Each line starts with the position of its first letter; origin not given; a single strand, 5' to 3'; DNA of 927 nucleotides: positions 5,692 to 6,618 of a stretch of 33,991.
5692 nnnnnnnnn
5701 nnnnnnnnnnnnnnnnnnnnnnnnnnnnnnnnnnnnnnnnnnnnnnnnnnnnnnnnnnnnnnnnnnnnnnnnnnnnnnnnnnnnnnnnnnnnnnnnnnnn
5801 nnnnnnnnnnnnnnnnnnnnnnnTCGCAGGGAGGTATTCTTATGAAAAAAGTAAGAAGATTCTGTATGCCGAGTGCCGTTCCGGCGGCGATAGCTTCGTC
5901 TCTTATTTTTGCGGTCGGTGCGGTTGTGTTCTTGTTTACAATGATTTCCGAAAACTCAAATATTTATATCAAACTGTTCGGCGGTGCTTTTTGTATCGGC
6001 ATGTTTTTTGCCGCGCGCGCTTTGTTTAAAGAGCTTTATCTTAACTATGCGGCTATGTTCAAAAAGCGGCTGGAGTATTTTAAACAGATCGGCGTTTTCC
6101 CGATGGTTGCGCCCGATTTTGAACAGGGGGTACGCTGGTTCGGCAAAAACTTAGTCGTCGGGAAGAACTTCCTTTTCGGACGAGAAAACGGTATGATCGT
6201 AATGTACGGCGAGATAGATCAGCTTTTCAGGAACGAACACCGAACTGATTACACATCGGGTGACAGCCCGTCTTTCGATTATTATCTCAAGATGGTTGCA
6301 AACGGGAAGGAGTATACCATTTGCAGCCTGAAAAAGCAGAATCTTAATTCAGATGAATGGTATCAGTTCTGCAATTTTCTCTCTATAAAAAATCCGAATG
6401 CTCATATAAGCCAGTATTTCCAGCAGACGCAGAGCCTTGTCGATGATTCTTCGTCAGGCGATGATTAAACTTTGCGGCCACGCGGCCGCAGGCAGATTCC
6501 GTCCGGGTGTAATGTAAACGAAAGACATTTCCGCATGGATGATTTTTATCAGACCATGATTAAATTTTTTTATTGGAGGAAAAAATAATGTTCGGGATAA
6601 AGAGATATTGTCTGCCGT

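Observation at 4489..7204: Promoter-driven tandem array of four paralogous 2-TM proteins of unknown family, inserted after yabO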

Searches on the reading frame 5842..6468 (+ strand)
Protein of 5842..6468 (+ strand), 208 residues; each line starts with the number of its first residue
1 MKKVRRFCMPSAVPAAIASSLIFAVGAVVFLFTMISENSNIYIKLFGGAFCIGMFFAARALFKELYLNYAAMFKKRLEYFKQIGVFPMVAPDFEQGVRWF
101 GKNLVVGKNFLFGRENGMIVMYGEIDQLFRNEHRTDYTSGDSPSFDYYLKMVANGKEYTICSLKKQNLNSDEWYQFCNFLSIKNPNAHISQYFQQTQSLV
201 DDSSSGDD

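Call 3: search_protein_families(library=pfam, proteins=[window:5842-6468:+], max_evalue=1)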
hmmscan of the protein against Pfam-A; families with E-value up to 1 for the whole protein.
window:5842-6468:+ (208 aa): 1 family
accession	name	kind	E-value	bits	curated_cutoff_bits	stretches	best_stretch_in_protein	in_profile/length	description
PF03116.20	NQR2_RnfD_RnfE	-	0.17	11.7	27.7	1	16-58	194-235/296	NQR2, RnfD, RnfE family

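Call 4: search_protein_families(library=ncbifam, proteins=[window:5842-6468:+], max_evalue=1)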
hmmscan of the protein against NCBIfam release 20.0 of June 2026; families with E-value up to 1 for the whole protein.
window:5842-6468:+ (208 aa): 0 families

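Call 6: find_homologous_proteins(query=window:5842-6465:+, max_evalue=0.001)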
Query window:5842-6465:+ (208 aa): 3 proteins with E <= 0.001 among 99 candidates.
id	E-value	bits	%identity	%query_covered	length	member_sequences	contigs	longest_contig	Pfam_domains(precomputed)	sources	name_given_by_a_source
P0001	1.4e-135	467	99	100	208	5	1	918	-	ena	-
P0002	1.3e-74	268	59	100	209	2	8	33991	-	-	-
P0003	3.1e-65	238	52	100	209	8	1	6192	-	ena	-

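Call 9: find_encoding_contigs(protein=P0003, flank=10000)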
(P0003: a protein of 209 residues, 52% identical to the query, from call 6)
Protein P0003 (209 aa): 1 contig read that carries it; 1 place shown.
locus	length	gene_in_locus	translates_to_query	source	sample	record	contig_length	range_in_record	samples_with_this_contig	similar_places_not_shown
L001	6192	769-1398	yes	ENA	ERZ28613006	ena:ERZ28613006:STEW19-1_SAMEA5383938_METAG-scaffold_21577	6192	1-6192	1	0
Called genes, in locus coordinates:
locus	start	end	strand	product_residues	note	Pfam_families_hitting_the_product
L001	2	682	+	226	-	?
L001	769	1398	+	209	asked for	-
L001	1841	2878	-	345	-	PF02638:GHL10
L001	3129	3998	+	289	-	PF00849:PseudoU_synth_2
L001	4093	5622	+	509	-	PF03323:GerA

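Call 21: find_related_loci(query=A2, collection=genome_contigs, flank=10000)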
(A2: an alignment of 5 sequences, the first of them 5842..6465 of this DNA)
Query A2 (208 aa) in genome_contigs; peptide patterns used: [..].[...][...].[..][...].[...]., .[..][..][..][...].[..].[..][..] (x = any residue, [..] = any of these).
84 stretches matched a pattern; 1 encode a relative of the query (tblastn E <= 1e-3); 1 distinct loci.
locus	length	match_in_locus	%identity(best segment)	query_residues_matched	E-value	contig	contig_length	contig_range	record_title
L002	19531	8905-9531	51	1-208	1e-69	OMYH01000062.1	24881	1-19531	uncultured Clostridiales bacterium isolate RUG080 genome assembly, contig: scaffold_4148, whole genome shotgun sequence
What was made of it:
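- Tried and rejected: The species-genome scan found a single locus, RUG080 (call 21).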

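Call 23: search_protein_representatives(alignment_id=A2)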
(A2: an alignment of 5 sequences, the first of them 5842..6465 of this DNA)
Query: 5 sequences, 207 profile positions. Proteins with E-value up to 0.001 (for the whole library): 325; up to 1e-10: 80; up to 1e-30: 9. The best 150 are listed.
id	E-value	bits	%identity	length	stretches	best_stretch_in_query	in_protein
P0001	1.5e-104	364.5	-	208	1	1-207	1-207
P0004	3.8e-92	324.0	-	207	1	1-207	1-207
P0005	3.7e-59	216.3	-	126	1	83-207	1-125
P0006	1.5e-58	214.3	-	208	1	1-207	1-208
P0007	4.8e-45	170.2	-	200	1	17-207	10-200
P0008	7.9e-45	169.5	-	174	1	69-207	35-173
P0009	1.2e-34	136.2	-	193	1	1-189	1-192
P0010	1.6e-34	135.8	-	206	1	3-207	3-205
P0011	8.7e-34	133.4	-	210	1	1-205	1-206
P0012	5.9e-28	114.4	-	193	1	1-188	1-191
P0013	2.1e-26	109.3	-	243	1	2-189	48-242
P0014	5.3e-24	101.5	-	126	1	1-125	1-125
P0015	3.2e-23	98.9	-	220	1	1-206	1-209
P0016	5.9e-23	98.1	-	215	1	2-189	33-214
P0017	1.3e-22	96.9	-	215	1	1-195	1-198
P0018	1.4e-21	93.6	-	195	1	1-190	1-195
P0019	2.2e-20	89.7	-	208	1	1-196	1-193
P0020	2.9e-20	89.3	-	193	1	1-190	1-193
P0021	1.3e-19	87.1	-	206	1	1-188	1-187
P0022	2.0e-18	83.2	-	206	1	1-204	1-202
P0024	7.4e-18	81.4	-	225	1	1-201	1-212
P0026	1.5e-17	80.4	-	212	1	7-204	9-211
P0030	3.2e-16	76.0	-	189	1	3-184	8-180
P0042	9.5e-14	68.0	-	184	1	3-189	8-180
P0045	1.8e-13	67.0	-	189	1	3-189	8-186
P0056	3.2e-12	63.0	-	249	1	17-194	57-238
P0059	4.7e-12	62.4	-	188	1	2-189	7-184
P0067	1.5e-11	60.8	-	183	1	2-189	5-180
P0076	4.7e-11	59.2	-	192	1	5-189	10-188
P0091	4.3e-10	56.0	-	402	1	4-189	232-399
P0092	4.5e-10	56.0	-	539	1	13-189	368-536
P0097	8.5e-10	55.1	-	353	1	19-189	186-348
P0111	2.6e-09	53.5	-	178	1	3-188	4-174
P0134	2.4e-08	50.3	-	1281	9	79-128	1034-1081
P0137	2.9e-08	50.1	-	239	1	19-188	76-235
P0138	3.2e-08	49.9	-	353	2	71-188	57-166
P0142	5.1e-08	49.3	-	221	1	45-163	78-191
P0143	5.2e-08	49.2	-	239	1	6-192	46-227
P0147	7.1e-08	48.8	-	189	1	2-189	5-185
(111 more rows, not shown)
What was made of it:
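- On Pfam DUF6709 (PF20456): In the HMM search those relatives scored E of about 1e-13 (call 23).
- Family size: 325 representatives at E<=1e-3 and 80 at E<=1e-10 (call 23).
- Tried and rejected: The exhaustive HMM search was needed to find the family (call 23).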

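Call 25: predict_structure(alignment_id=A2)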
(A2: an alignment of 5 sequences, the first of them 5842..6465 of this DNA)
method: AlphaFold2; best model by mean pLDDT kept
length: 208 residues; sequences in the alignment: 5
mean_pLDDT: 82.9   pTM: 0.67
mean pLDDT of the five models: 82.9, 79.6, 76.3, 73.7, 67.8
residues with pLDDT >= 90: 44; 70-90: 148; 50-70: 14; < 50: 2
segments of 3 or more residues with pLDDT < 50: none
pLDDT, mean of each block of 10 residues (from residue 1): 71 74 86 83 85 86 75 75 85 90 90 83 91 83 86 87 83 90 90 83 58
secondary structure, 60 per line:
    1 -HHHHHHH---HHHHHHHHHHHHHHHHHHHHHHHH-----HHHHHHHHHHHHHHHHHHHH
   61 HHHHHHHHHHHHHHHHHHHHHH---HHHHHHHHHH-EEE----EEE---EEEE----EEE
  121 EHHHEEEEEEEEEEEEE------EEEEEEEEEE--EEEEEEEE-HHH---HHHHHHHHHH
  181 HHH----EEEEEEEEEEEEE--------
elements in order: H2-8 H12-35 H41-82 H86-95 E97-99 E104-106 E110-113 E118-121 E125-137 E144-153 E156-163 H171-183 E188-200

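Call 26: search_protein_families(library=pfam, alignment_id=A3, max_evalue=0.01)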
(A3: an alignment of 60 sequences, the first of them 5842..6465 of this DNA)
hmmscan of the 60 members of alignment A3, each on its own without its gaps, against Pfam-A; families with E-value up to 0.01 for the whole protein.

A. member 1, window:5842-6465:+ (208 aa): 0 families

B. families by the number of members that match (of 60 scanned): 19 families
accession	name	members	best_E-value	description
PF20456.3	DUF6709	13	1.2e-09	Family of unknown function (DUF6709)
PF20990.2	DUF2207_C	3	0.0013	Predicted membrane protein (DUF2207) C-terminal domain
PF07332.16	Phage_holin_3_6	1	0.00013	Putative Actinobacterial Holin-X, holin superfamily III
PF24417.1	DUF7549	1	0.0016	Family of unknown function (DUF7549)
PF14093.11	DUF4271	1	0.0018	Domain of unknown function (DUF4271)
PF11368.13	DUF3169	1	0.0019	Protein of unknown function (DUF3169)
PF14163.11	SieB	1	0.0023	Super-infection exclusion protein B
PF12263.13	DUF3611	1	0.0029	Protein of unknown function (DUF3611)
PF04144.18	SCAMP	1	0.0032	SCAMP family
PF10035.14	DUF2179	1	0.004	Uncharacterized protein conserved in bacteria (DUF2179)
PF00119.25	ATP-synt_A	1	0.0042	ATP synthase A chain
PF04103.21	CD20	1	0.0043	CD20-like family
PF13238.12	AAA_18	1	0.0047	AAA domain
PF24838.2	8xMP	1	0.0048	Octameric membrane protein family (8xMP)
PF07219.19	HemY_N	1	0.0051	HemY protein N-terminus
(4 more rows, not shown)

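Call 28: search_protein_families(library=pfam, proteins=[P0030, P0042, P0045, P0059, P0076, P0067, P0147, P0111, P0009, P0006], max_evalue=0.1)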
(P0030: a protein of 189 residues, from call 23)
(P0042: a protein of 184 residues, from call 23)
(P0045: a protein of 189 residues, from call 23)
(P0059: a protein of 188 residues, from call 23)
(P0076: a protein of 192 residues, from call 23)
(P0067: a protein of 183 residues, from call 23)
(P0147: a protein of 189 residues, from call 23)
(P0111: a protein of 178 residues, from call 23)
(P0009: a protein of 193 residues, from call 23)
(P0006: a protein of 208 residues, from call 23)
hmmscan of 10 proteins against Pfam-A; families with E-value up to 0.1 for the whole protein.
P0030 (189 aa): 6 families
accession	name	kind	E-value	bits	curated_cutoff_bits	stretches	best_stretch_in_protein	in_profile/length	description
PF20456.3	DUF6709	-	1.2e-09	38.1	27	1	49-189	195-333/339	Family of unknown function (DUF6709)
PF00822.25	PMP22_Claudin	-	0.0095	16.3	26.7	1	11-73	67-121/161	PMP-22/EMP/MP20/Claudin family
PF20226.3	DUF6585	-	0.017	14.9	27.7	1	11-66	19-74/249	Family of unknown function (DUF6585)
PF09973.14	DUF2208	-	0.021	15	24.3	1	2-77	76-159/231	Predicted membrane protein (DUF2208)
PF10864.13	DUF2663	-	0.045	14.6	25.2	1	6-94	9-93/127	Protein of unknown function (DUF2663)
PF12650.12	DUF3784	-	0.062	14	28.1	0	14-65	41-91/94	Domain of unknown function (DUF3784)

P0042 (184 aa): 3 families
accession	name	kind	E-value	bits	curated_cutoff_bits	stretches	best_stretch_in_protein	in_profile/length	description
PF20456.3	DUF6709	-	0.00017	21.2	27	1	25-184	173-333/339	Family of unknown function (DUF6709)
PF22990.1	ABHD16_N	-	0.034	14.6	27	1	22-64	43-84/125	Phosphatidylserine Lipase ABHD16 N-terminal domain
PF05568.16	ASFV_J13L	-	0.05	13.8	23.6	1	38-78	28-66/189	African swine fever virus J13L protein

P0045 (189 aa): 5 families
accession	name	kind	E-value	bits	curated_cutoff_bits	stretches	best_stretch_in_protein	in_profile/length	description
PF20456.3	DUF6709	-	3.9e-05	23.2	27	1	48-187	189-330/339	Family of unknown function (DUF6709)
PF11368.13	DUF3169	-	0.0019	18.3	31.6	1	6-79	94-169/250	Protein of unknown function (DUF3169)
PF20990.2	DUF2207_C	-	0.046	13.9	33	1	7-92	132-212/247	Predicted membrane protein (DUF2207) C-terminal domain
PF12420.13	DUF3671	-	0.046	13.6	34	1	5-75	147-214/223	Fam-L, Fam-M like protein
PF00032.22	Cytochrom_B_C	-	0.058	14.1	20.7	0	18-75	32-88/102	Cytochrome b(C-terminal)/b6/petD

P0059 (188 aa): 0 families

P0076 (192 aa): 6 families
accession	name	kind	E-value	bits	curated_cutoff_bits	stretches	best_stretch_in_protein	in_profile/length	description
PF20456.3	DUF6709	-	3.4e-06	26.7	27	1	50-191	187-332/339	Family of unknown function (DUF6709)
PF14093.11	DUF4271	-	0.0018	18.6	29.7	1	4-82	34-117/206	Domain of unknown function (DUF4271)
PF10035.14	DUF2179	-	0.004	17.4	22.8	0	63-86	19-42/55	Uncharacterized protein conserved in bacteria (DUF2179)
PF20990.2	DUF2207_C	-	0.0075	16.4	33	1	11-78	133-194/247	Predicted membrane protein (DUF2207) C-terminal domain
PF16882.10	DUF5079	-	0.021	14.9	27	1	13-80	8-76/241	Domain of unknown function (DUF5079)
PF13727.12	CoA_binding_3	-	0.073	13.5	25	0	22-73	23-70/175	CoA-binding domain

P0067 (183 aa): 3 families
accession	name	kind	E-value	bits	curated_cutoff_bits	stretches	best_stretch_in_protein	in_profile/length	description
PF07332.16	Phage_holin_3_6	-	0.00013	22.4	28.4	1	2-68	25-97/116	Putative Actinobacterial Holin-X, holin superfamily III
PF14007.11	YtpI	-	0.022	15.6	29.4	1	5-65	24-80/87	YtpI-like protein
PF17336.7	DUF5368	-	0.046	14.4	25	1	4-55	45-97/112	Family of unknown function (DUF5368)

P0147 (189 aa): 3 families
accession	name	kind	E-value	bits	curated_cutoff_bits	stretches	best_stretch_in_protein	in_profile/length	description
PF20456.3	DUF6709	-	1.2e-07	31.5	27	1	44-189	187-333/339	Family of unknown function (DUF6709)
PF13238.12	AAA_18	-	0.0047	17.8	29.4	1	54-168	25-117/128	AAA domain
PF07690.21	MFS_1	-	0.076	12.3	33.4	1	14-68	236-292/347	Major Facilitator Superfamily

P0111 (178 aa): 2 families
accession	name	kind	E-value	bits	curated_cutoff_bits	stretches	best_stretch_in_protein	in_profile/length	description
PF20456.3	DUF6709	-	5.9e-06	25.9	27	1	44-177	195-331/339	Family of unknown function (DUF6709)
PF20485.3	DUF6724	-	0.019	15.2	27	0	46-72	19-45/64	Family of unknown function (DUF6724)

P0009 (193 aa): 3 families
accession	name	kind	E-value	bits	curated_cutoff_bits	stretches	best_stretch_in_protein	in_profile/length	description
PF01757.29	Acyl_transf_3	-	0.0093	15.5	31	1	6-94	202-285/326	Acyltransferase domain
PF19360.4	TadB_TadC_N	-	0.011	15.9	27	1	46-119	6-81/143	TadB/TadC N-terminal domain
PF22571.1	LiaI-LiaF-TM_PspC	-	0.086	13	27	0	51-93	43-82/142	PspC transmembrane region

P0006 (208 aa): 0 families
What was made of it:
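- On Pfam DUF6709 (PF20456): All relatives examined match only about positions 173-333 of the model (call 28).
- Closest known: Pfam DUF6709. Different: Relatives match only the C-terminal half of the 339-position model, about positions 173-333 (call 28).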

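Call 29: fold_search(model_id=the predicted structure, library=pdb)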
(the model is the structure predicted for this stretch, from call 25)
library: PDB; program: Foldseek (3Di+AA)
matches with E <= 10: 324; with E <= 0.001: 0
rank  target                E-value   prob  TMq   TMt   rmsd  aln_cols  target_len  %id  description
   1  3j6x_78               3.0e-02  0.80  0.16  0.35   6.6        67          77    7  S. cerevisiae 80S ribosome bound with Taura syndrome virus (TSV) IRES, 5 degree rotation (Class II) (released 2014-06-11)
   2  5da9_A                3.8e-02  0.51  0.27  0.14  18.9       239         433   10  ATP-gamma-S bound Rad50 from Chaetomium thermophilum in complex with the Rad50-binding domain of Mre11 (released 2016-03-02)
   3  4xuu_C                1.2e-01  0.38  0.21  0.25  10.6       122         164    9  The hSac2 domain from human phosphoinositide phosphatase Sac2 (released 2015-02-25)
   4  6xgx_A                2.2e-01  0.51  0.20  0.12   6.4        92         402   12  ISCth4 transposase, strand transfer complex 1, STC1 (released 2020-10-14)
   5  6xgx_B                3.3e-01  0.28  0.19  0.12   7.6        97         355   12  ISCth4 transposase, strand transfer complex 1, STC1 (released 2020-10-14)
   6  6xg8_B                4.3e-01  0.28  0.18  0.12  11.2        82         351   13  ISCth4 transposase, pre-cleaved complex, PCC (released 2020-10-14)
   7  7shp_B                6.1e-01  0.04  0.09  0.10  15.0        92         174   13  Crystal structure of hSTING in complex with c[2',3'-(ribo-2'-G, xylo-3'-A)-MP](RJ244) (released 2022-10-19)
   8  1wsj_C                7.8e-01  0.06  0.13  0.17  11.4       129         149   10  Crystal structure of E.coli RNase HI active site mutant (K87A/H124A) (released 2004-11-23)
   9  2z1h                  7.8e-01  0.04  0.12  0.14  13.6       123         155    9  Crystal structure of E.coli RNase HI surface charged mutant(Q4R/T92K/Q105K/Q113R/Q115K/N143K/T145K) (released 2007-11-13)
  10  8t5l                  7.8e-01  0.04  0.09  0.10  14.9        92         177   13  Crystal structure of STING CTD in complex with 2'3'-cGAMP (released 2023-07-12)
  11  1wsj_A                8.3e-01  0.04  0.12  0.14  14.2       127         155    9  Crystal structure of E.coli RNase HI active site mutant (K87A/H124A) (released 2004-11-23)
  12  6xg8_A                8.8e-01  0.23  0.20  0.12   6.7        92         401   12  ISCth4 transposase, pre-cleaved complex, PCC (released 2020-10-14)
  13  8y7z_B                9.4e-01  0.10  0.19  0.11   8.8       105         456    8  Cryo-EM structure of the monomeric SPARSA gRNA-ssDNA complex (released 2024-10-16)
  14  1wsi_B                9.4e-01  0.04  0.12  0.15  14.0       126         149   10  Crystal structure of E.coli RNase HI active site mutant (E48A/K87A/D134N) (released 2004-11-23)
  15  6m5u_A                1.0e+00  0.18  0.19  0.08   8.4        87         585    6  The coordinates of the monomeric terminase complex in the presence of the ADP-BeF3 (released 2020-10-28)
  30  2q13                  1.4e+00  0.04  0.19  0.12  33.8       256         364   12  Crystal structure of BAR-PH domain of APPL1 (released 2007-08-14)
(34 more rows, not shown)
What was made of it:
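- Two PH-like structures appeared among insignificant matches to the full-length model: 4xuu at E 0.12 and 2q13 at E 1.4 (call 29).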

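Call 30: find_homologous_proteins(query=A3, max_evalue=0.001)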
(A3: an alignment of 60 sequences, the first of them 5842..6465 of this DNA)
Query A3 (60 sequences) (208 aa, profile of the alignment): 7 proteins with E <= 0.001 among 7677 candidates.
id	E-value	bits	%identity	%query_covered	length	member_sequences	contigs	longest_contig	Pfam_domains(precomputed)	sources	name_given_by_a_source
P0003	1.1e-55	206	52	100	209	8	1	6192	-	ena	-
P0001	1.9e-55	205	99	100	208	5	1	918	-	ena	-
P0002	2.0e-52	196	59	100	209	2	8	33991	-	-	-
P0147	4.5e-41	159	27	52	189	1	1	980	-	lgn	-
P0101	1.0e-38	151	21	88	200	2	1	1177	-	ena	-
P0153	5.2e-32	129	24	91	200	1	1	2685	-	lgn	-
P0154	1.8e-6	46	20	29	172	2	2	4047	-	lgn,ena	-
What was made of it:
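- Tried and rejected: Word-indexed homologue searches found only 3 and 7 proteins (calls 6, 30).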

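Call 35: search_protein_families(library=phrogs, proteins=[window:5842-6465:+, P0003, P0030, P0009, P0147], max_evalue=0.01)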
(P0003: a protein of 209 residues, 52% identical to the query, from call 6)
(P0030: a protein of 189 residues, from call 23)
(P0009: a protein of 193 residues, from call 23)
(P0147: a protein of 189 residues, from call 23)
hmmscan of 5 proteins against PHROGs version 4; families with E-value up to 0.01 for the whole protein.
window:5842-6465:+ (208 aa): 0 families

P0003 (209 aa): 0 families

P0030 (189 aa): 0 families

P0009 (193 aa): 0 families

P0147 (189 aa): 0 families

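Call 36: search_protein_families(library=padloc, proteins=[window:5842-6465:+, P0003, P0030, P0009, P0147], max_evalue=0.01)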
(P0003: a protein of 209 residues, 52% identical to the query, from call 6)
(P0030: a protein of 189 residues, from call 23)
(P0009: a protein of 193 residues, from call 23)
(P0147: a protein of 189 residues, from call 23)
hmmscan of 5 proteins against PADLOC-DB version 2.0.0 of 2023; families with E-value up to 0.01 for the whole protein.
window:5842-6465:+ (208 aa): 0 families

P0003 (209 aa): 0 families

P0030 (189 aa): 0 families

P0009 (193 aa): 0 families

P0147 (189 aa): 0 families

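Call 37: search_dna_similar(query=window:5842-6465:+, collection=phages, mode=protein, max_evalue=0.01)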
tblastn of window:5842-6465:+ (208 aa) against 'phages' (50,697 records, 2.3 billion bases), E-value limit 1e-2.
No match.

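Call 38: search_dna_similar(query=window:5842-6465:+, collection=plasmids, mode=protein, max_evalue=0.01)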
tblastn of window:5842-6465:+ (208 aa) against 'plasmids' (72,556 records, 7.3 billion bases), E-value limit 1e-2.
No match.
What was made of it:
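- On Anti-phage defence or toxin-immunity system: There are no phage or plasmid homologues (calls 37, 38).
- No tblastn match in 50,697 phage or 72,556 plasmid records (calls 37, 38).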

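Call 48: find_related_loci(query=A6, collection=metagenome_contigs, flank=8000)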
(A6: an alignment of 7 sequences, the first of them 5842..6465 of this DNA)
Query A6 (208 aa) in metagenome_contigs; peptide patterns used: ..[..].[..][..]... (x = any residue, [..] = any of these).
158 stretches matched a pattern, but none encodes a relative of the query by tblastn (E <= 1e-3).
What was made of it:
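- Tried and rejected: The metagenome scan that did run found nothing (call 48).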

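Call 50: list_cluster_members(proteins=[P0004, P0006, P0007, P0009, P0010, P0011, P0012, P0013, P0030, P0015])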
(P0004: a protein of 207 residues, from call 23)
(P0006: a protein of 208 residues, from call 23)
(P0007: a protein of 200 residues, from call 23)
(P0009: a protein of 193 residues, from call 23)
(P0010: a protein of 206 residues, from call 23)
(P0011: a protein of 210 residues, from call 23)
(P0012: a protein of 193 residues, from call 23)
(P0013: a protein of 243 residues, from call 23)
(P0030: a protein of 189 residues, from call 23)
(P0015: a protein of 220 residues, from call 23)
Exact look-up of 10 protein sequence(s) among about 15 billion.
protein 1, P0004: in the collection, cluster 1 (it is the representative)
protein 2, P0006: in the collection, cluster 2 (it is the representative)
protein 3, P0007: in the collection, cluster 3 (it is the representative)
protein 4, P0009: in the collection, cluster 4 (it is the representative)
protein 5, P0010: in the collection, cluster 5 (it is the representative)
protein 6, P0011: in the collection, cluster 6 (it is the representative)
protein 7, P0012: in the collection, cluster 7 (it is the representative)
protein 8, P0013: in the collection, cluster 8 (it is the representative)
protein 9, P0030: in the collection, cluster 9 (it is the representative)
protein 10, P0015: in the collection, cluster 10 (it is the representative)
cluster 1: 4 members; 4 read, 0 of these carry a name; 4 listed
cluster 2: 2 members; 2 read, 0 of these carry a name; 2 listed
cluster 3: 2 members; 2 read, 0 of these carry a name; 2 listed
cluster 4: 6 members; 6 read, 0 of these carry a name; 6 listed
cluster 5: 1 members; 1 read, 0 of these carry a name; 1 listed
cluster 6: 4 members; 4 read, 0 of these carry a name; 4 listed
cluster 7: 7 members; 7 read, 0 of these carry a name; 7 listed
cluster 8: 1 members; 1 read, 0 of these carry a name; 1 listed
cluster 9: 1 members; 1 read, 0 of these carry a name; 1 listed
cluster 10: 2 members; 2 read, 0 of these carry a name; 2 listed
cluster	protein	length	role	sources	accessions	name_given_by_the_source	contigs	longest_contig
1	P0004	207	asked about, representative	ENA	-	-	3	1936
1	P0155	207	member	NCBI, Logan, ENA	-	-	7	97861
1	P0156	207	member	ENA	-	-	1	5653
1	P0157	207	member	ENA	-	-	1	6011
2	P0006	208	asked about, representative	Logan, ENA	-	-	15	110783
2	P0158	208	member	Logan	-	-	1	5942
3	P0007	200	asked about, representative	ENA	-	-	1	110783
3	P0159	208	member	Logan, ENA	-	-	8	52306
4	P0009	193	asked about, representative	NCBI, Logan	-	-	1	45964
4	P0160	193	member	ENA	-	-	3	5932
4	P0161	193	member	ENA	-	-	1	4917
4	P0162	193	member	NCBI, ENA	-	-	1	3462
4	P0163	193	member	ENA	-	-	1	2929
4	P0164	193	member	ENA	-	-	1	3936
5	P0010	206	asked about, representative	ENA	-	-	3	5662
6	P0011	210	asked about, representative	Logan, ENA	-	-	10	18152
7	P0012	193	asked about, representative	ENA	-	-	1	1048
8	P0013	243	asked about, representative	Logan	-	-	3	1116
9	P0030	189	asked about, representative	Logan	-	-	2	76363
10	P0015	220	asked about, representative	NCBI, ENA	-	-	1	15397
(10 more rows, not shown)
